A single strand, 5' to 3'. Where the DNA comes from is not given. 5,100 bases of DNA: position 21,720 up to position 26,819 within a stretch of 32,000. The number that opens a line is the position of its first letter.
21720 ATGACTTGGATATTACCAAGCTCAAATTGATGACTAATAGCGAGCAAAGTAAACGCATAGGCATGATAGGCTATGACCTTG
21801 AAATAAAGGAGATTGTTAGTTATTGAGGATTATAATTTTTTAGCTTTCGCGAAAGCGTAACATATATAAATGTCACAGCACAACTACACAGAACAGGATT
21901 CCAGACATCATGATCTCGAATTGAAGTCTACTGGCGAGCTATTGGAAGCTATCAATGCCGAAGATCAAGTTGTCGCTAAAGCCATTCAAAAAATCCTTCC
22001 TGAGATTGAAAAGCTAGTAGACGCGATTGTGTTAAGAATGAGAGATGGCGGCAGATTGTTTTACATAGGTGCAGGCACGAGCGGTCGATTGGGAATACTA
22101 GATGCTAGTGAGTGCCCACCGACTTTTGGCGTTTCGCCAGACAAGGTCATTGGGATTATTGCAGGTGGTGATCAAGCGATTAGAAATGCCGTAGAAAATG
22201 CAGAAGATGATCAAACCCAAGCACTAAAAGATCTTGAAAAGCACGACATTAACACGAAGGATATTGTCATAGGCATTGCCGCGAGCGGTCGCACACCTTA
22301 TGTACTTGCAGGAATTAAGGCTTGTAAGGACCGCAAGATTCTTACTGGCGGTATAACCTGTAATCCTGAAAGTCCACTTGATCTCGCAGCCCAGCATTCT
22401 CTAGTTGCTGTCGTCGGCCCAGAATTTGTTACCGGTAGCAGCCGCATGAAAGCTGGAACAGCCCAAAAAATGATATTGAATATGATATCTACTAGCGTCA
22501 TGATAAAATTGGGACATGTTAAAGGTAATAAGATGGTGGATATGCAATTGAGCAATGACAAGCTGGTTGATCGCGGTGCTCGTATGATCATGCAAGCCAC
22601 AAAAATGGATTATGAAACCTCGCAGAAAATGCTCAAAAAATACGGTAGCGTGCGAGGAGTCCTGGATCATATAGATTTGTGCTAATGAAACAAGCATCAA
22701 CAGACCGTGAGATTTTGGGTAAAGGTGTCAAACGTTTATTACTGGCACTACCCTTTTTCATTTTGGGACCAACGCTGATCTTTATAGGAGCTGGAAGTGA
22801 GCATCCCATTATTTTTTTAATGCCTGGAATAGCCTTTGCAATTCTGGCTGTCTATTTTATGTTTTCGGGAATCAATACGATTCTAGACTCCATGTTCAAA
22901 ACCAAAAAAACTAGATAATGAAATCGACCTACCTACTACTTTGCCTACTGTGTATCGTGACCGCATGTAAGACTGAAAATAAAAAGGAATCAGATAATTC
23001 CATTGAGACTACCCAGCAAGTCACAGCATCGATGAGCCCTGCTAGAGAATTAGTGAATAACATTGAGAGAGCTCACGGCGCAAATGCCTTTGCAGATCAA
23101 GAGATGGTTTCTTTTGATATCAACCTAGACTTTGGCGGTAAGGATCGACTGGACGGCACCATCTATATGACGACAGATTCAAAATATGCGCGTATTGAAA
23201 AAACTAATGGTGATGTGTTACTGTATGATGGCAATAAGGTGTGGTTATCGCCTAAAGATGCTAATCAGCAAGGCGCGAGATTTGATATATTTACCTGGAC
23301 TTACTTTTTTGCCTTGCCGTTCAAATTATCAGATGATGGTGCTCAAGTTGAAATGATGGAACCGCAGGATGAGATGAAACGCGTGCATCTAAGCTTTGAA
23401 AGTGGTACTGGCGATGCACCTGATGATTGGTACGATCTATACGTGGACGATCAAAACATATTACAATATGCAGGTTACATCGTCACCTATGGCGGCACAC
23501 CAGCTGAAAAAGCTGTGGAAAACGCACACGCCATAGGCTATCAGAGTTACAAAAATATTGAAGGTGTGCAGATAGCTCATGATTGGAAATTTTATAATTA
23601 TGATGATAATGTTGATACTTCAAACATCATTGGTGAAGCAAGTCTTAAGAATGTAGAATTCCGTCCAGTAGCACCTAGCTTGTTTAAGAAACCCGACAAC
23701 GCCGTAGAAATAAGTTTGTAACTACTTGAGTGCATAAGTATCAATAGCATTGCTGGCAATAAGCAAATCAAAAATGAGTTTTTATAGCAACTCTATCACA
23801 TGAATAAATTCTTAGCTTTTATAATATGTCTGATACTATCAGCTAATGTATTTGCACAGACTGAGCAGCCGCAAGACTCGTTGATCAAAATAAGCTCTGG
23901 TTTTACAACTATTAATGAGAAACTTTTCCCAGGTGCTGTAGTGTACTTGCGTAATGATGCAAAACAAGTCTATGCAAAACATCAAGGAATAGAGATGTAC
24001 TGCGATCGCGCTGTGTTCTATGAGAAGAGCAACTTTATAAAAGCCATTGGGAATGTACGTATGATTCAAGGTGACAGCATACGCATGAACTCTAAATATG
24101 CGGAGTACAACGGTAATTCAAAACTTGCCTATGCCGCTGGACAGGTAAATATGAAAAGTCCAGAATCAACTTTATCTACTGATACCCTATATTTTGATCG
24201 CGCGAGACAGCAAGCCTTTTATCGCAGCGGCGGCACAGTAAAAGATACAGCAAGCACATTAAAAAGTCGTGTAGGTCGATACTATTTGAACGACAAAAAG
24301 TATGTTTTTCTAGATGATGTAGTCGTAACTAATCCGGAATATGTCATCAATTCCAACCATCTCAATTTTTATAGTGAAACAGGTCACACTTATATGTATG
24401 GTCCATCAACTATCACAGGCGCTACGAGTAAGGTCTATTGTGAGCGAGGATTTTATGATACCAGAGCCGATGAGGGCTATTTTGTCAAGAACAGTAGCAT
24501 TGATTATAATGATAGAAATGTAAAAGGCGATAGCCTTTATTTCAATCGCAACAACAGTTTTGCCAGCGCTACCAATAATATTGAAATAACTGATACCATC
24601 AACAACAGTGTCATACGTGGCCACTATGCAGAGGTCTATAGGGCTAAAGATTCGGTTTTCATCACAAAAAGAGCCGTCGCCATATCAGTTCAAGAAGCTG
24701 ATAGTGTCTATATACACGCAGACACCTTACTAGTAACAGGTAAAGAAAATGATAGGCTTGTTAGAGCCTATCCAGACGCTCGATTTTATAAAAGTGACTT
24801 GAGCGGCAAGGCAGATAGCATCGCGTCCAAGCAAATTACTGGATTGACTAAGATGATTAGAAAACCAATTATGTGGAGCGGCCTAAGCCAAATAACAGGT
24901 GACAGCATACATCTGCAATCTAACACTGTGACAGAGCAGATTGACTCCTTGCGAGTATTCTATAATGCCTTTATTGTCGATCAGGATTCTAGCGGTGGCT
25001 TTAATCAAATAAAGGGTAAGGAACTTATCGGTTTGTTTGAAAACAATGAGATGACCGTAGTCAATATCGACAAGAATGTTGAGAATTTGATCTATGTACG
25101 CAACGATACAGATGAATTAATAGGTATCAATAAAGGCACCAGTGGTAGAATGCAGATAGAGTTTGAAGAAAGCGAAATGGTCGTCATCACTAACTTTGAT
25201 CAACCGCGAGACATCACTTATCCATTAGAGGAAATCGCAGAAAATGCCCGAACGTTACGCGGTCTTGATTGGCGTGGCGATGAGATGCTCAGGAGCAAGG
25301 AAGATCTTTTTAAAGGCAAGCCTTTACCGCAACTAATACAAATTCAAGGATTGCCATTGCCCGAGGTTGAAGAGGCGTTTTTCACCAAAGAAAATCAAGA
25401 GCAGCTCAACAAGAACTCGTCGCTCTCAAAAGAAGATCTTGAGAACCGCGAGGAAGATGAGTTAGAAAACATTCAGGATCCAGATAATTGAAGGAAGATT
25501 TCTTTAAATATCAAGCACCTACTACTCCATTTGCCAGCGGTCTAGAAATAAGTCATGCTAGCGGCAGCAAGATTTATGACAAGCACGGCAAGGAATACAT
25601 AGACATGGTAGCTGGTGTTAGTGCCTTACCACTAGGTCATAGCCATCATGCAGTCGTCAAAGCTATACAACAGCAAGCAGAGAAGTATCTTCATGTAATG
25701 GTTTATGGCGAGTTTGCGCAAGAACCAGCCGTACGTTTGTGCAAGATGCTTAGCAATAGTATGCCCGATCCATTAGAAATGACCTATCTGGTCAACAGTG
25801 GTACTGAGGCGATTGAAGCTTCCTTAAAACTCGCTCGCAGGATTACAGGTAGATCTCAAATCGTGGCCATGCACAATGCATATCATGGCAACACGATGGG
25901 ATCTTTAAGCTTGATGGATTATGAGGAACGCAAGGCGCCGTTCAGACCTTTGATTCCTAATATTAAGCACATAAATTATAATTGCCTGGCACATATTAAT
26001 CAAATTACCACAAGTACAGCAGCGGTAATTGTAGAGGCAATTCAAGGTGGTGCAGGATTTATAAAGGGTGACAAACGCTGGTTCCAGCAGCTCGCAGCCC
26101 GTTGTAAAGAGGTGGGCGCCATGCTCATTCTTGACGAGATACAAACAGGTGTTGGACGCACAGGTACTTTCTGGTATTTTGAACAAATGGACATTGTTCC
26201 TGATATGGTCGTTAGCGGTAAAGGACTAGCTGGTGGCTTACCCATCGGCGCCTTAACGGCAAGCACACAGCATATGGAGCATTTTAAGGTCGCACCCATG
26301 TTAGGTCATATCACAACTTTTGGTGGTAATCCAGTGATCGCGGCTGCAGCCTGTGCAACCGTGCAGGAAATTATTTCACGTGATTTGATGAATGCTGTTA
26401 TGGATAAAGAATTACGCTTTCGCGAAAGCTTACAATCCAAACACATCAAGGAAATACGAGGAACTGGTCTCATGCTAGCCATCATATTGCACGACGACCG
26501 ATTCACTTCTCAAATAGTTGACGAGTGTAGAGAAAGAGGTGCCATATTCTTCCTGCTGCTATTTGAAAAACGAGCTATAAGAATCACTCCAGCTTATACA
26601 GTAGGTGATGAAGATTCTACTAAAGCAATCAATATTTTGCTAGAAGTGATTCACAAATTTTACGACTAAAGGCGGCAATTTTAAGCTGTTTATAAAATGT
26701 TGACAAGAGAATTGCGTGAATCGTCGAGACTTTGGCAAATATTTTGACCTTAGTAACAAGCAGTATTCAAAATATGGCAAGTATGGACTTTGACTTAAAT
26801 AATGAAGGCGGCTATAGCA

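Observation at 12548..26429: The palindrome is stop-free in all six frames and is translated in all three phases inside conserved genes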

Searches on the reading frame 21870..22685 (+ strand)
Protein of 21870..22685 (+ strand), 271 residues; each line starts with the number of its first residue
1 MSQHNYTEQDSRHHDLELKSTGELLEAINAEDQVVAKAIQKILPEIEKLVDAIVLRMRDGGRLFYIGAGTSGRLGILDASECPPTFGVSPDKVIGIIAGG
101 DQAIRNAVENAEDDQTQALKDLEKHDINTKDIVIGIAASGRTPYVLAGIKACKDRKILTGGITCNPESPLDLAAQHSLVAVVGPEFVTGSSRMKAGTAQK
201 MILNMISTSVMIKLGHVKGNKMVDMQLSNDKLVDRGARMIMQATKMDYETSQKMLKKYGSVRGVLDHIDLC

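Call 7: search_protein_families(library=pfam, proteins=[window:21870-22685:+])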
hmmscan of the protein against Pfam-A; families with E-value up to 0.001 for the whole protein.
window:21870-22685:+ (271 aa): 5 families
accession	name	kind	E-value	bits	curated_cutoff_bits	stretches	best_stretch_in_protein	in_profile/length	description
PF22645.1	GKRP_SIS_N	-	1.8e-20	73.2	27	1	46-152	2-112/113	Glucokinase regulatory protein N-terminal SIS domain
PF01380.27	SIS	-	2e-09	37.8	25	1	119-206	43-128/131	SIS domain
PF22198.1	GKRP_SIS_2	-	8.9e-08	32.5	27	1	46-107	7-68/191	Glucokinase regulatory protein, second SIS domain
PF13580.11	SIS_2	-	9.5e-07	29.4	27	1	34-163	9-137/138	SIS domain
PF20741.3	GKRP-like_C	-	4e-05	24.5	27.7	1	220-256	2-38/100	C-terminal lid domain of glucokinase regulatory protein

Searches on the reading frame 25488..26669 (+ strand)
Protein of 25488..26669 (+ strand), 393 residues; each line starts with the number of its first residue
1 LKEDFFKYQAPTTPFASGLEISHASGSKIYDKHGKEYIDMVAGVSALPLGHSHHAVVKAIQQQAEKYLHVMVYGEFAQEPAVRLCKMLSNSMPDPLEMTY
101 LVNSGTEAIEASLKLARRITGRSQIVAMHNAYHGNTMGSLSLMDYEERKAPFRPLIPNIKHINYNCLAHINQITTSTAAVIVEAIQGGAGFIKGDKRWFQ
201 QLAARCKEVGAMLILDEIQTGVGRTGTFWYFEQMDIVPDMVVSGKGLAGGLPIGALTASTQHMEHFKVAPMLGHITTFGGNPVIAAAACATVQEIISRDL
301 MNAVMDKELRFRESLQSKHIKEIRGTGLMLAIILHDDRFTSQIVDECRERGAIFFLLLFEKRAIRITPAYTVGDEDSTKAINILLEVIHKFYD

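Call 7: search_protein_families(library=pfam, proteins=[window:25488-26669:+])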
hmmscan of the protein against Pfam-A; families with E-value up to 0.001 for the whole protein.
window:25488-26669:+ (393 aa): 1 family
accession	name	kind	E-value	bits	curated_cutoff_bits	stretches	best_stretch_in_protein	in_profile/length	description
PF00202.27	Aminotran_3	-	9.1e-94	314.8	30.5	1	19-387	11-402/403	Aminotransferase class-III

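Call 40: search_solved_structures(query=window:25488-26669:+, max_evalue=1e-30, show_alignments=3)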
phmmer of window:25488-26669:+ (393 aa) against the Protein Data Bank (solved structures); distinct sequences matched with E-value up to 1e-30: 82 (the best 60 are shown).
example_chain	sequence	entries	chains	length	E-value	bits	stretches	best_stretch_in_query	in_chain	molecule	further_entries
4adb_A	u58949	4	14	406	1.1e-59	205.5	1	3-382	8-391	SUCCINYLORNITHINE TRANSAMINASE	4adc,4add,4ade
8ht2_A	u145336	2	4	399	7.3e-59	202.8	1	19-388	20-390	Acetylornithine aminotransferase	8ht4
2e54_A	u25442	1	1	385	3.9e-58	200.4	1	23-386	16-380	Acetylornithine aminotransferase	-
2ord_A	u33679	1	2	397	4.2e-58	200.3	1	23-386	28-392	Acetylornithine aminotransferase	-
7nn1_A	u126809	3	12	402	1.9e-56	194.9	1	21-337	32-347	Acetylornithine aminotransferase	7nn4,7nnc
1vef_A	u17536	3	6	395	2.5e-56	194.5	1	21-381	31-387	Acetylornithine/acetyl-lysine aminotransferase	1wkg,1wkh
2eh6_A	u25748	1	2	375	4.1e-56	193.8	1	24-387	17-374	Acetylornithine aminotransferase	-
1szk_A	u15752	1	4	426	4e-51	177.4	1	23-384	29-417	4-aminobutyrate aminotransferase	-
1sf2_A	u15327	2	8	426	7.7e-51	176.4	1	23-384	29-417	4-aminobutyrate aminotransferase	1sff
4uox_A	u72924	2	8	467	2.7e-50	174.6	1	19-376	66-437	PUTRESCINE AMINOTRANSFERASE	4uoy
1szu_A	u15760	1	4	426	2.8e-50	174.6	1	23-384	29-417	4-aminobutyrate aminotransferase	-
5h7d_A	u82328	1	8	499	3.7e-50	174.2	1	19-376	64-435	Putrescine aminotransferase,Immunoglobulin G-binding protein A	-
5x3f_A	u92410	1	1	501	3.7e-50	174.2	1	19-376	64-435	Putrescine aminotransferase,Immunoglobulin G-binding protein A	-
1szs_A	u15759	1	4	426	3.8e-50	174.1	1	23-384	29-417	4-aminobutyrate aminotransferase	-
8cpl_A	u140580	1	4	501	3.9e-50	174.1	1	19-376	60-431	Putrescine aminotransferase,Immunoglobulin G-binding protein A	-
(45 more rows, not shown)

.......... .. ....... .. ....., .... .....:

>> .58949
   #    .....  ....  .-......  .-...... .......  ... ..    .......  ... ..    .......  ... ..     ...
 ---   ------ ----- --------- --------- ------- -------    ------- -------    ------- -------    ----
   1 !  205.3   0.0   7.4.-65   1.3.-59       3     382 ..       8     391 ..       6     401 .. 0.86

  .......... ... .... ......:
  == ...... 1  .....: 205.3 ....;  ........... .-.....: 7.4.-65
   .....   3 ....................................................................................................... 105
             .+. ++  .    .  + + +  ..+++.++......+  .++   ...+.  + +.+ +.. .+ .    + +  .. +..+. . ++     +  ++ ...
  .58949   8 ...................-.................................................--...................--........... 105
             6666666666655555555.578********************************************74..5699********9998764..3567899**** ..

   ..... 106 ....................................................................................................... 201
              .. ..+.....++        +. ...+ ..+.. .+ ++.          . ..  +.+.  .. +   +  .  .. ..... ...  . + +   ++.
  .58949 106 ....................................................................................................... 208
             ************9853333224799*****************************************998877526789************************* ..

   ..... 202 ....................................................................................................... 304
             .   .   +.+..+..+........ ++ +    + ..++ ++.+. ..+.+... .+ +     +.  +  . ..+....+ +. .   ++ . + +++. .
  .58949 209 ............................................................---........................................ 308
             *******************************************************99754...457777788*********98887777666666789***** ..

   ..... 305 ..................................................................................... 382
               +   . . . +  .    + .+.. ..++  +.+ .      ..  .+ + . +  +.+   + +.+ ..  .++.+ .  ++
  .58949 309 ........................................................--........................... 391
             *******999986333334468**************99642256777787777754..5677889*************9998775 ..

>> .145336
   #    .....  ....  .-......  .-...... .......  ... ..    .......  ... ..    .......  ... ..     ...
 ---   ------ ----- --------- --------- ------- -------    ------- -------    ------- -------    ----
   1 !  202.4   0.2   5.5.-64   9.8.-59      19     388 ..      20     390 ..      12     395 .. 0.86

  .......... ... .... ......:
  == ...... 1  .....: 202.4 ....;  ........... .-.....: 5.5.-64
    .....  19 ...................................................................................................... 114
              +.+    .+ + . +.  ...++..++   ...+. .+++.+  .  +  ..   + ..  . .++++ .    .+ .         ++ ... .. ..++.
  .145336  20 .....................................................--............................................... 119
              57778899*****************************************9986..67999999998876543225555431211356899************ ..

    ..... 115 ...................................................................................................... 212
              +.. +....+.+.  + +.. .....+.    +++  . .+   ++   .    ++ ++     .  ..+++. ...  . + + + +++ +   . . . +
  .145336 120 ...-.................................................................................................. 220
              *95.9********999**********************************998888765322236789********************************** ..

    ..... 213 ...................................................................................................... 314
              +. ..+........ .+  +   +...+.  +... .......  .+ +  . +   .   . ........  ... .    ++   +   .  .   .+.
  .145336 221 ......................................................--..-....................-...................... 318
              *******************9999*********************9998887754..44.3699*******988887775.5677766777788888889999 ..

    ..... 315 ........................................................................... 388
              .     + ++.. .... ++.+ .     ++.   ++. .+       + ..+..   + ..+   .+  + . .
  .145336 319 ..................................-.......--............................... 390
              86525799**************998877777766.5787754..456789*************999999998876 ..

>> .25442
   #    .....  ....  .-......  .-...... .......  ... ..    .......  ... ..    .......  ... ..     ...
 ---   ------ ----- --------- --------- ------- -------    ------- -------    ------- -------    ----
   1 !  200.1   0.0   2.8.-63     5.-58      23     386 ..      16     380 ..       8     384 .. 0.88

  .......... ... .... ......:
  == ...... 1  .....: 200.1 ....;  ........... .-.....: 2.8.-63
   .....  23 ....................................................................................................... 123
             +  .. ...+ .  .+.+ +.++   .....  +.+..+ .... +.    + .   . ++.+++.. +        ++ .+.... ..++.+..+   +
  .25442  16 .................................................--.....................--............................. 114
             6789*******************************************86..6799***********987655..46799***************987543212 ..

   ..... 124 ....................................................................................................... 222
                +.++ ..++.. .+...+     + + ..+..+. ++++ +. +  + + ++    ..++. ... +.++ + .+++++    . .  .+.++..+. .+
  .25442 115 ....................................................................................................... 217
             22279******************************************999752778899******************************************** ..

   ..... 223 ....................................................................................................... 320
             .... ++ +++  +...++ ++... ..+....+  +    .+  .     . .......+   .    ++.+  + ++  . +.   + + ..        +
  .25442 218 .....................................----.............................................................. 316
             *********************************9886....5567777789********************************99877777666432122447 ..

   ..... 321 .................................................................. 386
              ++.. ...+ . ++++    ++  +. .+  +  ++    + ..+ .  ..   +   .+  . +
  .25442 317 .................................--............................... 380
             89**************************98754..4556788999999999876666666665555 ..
